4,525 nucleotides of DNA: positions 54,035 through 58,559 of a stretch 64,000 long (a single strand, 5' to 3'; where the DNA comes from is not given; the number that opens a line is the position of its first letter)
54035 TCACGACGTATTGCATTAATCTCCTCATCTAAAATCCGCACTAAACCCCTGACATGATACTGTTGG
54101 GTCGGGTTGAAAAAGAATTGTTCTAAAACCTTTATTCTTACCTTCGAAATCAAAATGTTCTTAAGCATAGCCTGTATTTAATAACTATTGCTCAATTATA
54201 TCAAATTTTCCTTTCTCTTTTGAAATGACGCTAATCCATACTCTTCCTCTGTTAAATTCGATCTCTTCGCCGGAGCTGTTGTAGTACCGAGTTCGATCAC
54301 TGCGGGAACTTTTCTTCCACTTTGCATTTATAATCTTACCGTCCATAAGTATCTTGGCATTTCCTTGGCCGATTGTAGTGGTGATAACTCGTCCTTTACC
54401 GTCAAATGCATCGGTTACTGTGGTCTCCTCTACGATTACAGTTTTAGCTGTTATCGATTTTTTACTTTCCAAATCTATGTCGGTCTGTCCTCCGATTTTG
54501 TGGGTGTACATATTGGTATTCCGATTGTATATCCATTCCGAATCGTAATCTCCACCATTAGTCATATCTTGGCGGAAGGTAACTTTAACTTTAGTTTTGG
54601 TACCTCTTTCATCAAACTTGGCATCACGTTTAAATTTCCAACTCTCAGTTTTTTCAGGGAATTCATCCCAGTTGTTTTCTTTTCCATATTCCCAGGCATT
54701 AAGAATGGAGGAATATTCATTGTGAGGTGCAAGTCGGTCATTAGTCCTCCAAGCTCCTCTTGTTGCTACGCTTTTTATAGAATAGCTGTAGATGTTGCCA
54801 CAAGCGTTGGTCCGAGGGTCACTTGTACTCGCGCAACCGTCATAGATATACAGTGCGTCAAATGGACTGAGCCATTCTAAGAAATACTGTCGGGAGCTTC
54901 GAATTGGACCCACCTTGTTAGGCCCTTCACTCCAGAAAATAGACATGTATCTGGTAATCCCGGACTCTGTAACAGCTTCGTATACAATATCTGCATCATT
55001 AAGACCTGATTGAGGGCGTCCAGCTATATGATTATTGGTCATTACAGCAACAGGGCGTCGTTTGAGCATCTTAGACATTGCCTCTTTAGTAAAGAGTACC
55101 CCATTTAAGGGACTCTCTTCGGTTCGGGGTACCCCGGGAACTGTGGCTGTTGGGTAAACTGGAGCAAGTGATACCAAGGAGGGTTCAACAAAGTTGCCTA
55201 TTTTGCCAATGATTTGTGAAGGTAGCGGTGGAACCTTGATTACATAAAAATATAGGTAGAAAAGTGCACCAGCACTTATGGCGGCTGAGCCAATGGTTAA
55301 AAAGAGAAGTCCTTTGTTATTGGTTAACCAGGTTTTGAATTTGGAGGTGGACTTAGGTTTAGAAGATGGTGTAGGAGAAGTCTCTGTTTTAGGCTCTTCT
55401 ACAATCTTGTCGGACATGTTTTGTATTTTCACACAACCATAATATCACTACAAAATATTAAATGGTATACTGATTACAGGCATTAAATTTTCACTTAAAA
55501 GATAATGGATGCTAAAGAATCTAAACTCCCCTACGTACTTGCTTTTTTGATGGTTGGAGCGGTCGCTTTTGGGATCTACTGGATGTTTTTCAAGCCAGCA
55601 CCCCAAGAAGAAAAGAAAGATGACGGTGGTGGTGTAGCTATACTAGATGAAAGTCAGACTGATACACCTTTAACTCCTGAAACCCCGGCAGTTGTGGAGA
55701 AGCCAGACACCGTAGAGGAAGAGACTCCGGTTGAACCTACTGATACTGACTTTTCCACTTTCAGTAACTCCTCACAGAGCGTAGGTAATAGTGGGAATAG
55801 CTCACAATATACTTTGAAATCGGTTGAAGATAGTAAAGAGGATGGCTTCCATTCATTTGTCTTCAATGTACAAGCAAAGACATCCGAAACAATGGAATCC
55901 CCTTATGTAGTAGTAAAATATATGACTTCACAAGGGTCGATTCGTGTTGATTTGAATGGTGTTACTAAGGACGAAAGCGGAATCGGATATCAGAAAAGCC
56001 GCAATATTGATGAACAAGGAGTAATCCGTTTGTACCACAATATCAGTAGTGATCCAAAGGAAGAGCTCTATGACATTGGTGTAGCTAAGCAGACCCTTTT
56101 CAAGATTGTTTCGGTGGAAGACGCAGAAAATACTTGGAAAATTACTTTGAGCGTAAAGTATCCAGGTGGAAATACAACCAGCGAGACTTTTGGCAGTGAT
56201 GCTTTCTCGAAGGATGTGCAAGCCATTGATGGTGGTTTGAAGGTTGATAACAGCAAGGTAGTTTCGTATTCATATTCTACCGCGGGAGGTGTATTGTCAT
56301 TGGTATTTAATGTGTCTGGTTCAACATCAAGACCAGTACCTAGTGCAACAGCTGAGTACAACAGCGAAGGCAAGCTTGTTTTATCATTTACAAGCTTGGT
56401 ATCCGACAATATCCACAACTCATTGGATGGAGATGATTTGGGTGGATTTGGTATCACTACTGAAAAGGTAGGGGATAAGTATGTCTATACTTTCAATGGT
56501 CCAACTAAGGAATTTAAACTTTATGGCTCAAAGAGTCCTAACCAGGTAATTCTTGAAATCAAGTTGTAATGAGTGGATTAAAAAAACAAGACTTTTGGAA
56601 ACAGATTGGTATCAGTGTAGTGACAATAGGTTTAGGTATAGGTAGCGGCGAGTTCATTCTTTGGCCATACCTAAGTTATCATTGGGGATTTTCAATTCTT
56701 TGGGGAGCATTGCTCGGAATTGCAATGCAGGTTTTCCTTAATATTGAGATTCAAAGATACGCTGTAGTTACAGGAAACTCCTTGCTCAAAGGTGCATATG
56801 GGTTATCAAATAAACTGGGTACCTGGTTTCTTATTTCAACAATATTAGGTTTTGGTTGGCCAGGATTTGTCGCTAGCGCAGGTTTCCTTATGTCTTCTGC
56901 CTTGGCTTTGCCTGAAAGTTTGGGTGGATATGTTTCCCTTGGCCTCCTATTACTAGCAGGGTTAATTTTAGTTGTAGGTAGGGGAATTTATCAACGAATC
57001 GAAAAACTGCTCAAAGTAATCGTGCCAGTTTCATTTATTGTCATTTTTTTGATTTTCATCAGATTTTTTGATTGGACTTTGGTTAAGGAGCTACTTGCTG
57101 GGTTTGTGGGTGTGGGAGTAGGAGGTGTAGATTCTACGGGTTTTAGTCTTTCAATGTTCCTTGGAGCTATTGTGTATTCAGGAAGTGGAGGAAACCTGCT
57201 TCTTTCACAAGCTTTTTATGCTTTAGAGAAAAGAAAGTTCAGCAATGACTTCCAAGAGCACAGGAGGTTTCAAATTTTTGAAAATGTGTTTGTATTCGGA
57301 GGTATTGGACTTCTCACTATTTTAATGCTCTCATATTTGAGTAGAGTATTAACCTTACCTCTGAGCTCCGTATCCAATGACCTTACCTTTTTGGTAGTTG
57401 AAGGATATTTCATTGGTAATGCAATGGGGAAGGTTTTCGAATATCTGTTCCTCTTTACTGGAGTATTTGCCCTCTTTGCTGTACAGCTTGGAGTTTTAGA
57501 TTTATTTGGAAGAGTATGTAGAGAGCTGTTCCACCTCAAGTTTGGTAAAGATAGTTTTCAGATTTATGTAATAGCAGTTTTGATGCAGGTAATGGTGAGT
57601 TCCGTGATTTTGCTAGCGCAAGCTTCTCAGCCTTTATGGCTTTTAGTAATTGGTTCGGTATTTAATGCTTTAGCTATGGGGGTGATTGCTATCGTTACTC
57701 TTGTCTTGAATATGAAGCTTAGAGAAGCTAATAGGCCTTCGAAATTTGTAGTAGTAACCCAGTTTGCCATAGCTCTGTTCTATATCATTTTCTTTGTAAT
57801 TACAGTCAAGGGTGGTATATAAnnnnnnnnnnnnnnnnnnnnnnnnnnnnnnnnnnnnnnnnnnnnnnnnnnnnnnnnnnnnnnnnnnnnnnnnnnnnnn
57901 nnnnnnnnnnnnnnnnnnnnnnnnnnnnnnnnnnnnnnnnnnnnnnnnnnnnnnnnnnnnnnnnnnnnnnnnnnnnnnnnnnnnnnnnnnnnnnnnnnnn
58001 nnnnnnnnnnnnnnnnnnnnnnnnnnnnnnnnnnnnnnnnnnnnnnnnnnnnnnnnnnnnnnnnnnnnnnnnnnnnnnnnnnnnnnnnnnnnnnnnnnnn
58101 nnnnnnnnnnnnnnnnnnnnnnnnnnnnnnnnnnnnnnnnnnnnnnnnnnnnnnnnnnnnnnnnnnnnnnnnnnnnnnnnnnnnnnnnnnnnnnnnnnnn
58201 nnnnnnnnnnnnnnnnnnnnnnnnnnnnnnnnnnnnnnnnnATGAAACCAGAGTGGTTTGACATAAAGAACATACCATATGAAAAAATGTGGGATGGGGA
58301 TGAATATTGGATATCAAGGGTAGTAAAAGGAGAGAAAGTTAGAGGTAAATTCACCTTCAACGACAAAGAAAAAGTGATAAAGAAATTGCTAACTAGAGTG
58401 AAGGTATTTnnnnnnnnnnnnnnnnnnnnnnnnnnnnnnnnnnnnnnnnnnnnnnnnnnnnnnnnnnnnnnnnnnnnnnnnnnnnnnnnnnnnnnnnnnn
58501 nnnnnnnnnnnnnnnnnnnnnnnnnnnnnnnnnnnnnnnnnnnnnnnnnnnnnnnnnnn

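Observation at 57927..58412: Eukaryote-type MTH1/NUDT1-like NUDIX gene interrupted by an in-frame TAG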

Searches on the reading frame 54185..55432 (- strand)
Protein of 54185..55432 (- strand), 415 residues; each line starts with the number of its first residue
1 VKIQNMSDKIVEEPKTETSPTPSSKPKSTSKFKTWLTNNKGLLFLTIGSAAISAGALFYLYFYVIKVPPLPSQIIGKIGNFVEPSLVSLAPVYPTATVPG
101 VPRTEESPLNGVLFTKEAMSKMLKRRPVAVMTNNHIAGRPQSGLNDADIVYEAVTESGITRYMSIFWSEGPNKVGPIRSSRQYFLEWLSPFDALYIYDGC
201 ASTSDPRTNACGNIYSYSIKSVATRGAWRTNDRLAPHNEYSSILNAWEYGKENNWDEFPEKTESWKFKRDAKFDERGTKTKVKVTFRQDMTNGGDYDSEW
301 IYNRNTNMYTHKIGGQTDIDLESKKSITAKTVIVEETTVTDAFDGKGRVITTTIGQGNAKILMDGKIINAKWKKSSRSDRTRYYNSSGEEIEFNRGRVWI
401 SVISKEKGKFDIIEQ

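Call 17: search_protein_families(library=pfam, proteins=[window:54185-55432:-], max_evalue=0.001)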
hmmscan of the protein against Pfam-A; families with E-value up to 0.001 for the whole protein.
window:54185-55432:- (415 aa): 2 families
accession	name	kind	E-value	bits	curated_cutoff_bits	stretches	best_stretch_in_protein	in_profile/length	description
PF11258.13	DUF3048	-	4.4e-38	131.2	25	1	119-253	7-145/148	Protein of unknown function (DUF3048) N-terminal domain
PF17479.7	DUF3048_C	-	6.2e-23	81.8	25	1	296-400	10-114/114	Protein of unknown function (DUF3048) C-terminal domain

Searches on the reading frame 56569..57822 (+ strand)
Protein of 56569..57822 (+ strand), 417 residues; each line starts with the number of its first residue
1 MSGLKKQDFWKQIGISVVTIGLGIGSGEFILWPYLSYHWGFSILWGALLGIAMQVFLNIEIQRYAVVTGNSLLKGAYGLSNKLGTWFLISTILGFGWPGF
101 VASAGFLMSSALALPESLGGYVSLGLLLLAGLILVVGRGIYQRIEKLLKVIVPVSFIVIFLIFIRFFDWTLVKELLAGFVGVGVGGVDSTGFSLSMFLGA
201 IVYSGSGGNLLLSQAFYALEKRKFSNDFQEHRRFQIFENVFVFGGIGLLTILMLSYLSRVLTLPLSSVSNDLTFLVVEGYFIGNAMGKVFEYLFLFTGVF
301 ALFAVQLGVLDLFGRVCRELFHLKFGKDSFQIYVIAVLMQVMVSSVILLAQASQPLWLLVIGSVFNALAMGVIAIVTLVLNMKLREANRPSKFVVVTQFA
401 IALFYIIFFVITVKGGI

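Call 17: search_protein_families(library=pfam, proteins=[window:56569-57822:+], max_evalue=0.001)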
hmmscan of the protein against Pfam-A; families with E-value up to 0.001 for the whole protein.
window:56569-57822:+ (417 aa): 0 families

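Call 33: find_homologous_proteins(query=window:56569-57822:+, max_evalue=1e-20)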
Query window:56569-57822:+ (417 aa): 102 proteins with E <= 1e-20 among 8000 candidates.
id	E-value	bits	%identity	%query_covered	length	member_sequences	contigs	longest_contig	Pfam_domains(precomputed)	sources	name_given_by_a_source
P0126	2.0e-254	862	99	100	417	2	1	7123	-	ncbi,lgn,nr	ncbi:Nramp family divalent metal transporter [bacterium]|nr:Nramp family divalent metal transporter 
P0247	1.1e-150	521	60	100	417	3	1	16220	-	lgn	-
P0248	3.4e-149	516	59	100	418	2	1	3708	-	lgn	-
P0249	1.6e-147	510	59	98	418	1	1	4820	-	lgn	-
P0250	3.9e-140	486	58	100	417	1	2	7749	-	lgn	-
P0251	2.6e-129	450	55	99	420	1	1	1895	-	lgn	-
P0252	1.0e-114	402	48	99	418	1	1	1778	-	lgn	-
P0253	4.6e-102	360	49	91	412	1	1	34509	-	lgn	-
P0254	2.2e-101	358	47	97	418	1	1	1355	-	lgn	-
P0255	6.8e-99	350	45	97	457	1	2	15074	-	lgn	-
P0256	1.4e-91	326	44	97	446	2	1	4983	-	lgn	-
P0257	3.3e-88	315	45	97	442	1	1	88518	-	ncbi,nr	ncbi:Nramp family divalent metal transporter [bacterium]|nr:Nramp family divalent metal transporter 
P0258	2.1e-86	309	45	96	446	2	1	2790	-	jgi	jgi:hypothetical protein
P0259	5.4e-86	308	44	97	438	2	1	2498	-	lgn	-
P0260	1.1e-84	303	44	97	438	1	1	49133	-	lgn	-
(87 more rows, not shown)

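Call 34: find_encoding_contigs(protein=P0247, flank=6000, max_places=3)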
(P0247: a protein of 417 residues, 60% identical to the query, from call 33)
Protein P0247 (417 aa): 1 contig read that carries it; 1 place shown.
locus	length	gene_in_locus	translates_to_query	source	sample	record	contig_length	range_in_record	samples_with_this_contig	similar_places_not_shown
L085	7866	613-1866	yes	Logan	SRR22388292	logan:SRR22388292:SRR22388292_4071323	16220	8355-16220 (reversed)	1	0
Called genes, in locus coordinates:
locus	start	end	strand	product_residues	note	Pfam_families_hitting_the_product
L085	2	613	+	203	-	?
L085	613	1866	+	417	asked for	-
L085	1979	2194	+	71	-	-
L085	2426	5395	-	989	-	-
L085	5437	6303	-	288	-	PF12705:PDDEXK_1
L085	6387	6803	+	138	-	PF17210:SdrD_B, PF22904:NOMO1-like_2nd (weak)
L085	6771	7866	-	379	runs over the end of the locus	PF01180:DHO_dh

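Call 35: find_encoding_contigs(protein=P0250, flank=6000, max_places=3)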
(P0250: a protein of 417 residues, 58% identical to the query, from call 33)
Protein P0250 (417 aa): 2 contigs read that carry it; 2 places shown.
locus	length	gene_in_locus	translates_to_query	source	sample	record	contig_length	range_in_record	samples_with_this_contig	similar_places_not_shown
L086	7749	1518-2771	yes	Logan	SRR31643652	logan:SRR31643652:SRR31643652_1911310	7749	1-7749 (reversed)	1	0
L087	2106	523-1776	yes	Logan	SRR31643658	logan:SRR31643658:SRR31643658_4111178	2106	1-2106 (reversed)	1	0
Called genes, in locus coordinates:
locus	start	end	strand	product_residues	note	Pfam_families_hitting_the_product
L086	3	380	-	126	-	?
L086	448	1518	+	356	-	-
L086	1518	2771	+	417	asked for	-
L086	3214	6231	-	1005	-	-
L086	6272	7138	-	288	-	PF12705:PDDEXK_1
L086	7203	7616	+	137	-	PF17210:SdrD_B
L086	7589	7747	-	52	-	?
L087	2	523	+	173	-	?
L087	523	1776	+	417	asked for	-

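Call 36: find_encoding_contigs(protein=P0249, flank=6000, max_places=3)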
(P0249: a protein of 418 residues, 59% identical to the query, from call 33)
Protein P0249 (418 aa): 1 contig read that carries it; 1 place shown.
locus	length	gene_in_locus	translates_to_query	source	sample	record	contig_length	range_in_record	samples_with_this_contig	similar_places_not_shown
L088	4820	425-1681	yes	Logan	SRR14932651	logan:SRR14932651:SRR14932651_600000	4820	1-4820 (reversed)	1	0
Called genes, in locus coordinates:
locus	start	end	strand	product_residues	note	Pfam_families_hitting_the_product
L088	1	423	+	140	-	?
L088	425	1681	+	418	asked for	-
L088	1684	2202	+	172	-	PF00132:Hexapep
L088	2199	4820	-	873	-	?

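Call 49: search_protein_families(library=pfam, proteins=[L085:1979-2194:+], max_evalue=0.01)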
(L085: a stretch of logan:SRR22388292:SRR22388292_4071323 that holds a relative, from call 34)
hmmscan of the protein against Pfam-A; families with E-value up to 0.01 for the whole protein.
L085:1979-2194:+ (71 aa): 0 families

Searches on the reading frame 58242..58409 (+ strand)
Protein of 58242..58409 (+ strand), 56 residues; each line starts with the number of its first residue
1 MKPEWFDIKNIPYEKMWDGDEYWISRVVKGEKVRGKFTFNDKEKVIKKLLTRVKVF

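Call 44: list_cluster_members(proteins=[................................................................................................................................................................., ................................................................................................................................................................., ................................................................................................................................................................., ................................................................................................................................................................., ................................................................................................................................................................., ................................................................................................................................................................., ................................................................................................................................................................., window:58242-58409:+])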
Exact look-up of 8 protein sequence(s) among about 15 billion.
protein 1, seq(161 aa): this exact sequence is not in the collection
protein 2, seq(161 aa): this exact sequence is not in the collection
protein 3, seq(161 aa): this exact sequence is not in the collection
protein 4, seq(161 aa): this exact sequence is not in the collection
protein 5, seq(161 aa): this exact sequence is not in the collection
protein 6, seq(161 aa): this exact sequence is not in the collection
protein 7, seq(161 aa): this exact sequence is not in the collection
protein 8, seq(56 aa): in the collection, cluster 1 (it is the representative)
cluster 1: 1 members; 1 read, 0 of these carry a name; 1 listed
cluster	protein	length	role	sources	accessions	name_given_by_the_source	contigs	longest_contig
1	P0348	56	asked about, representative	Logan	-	-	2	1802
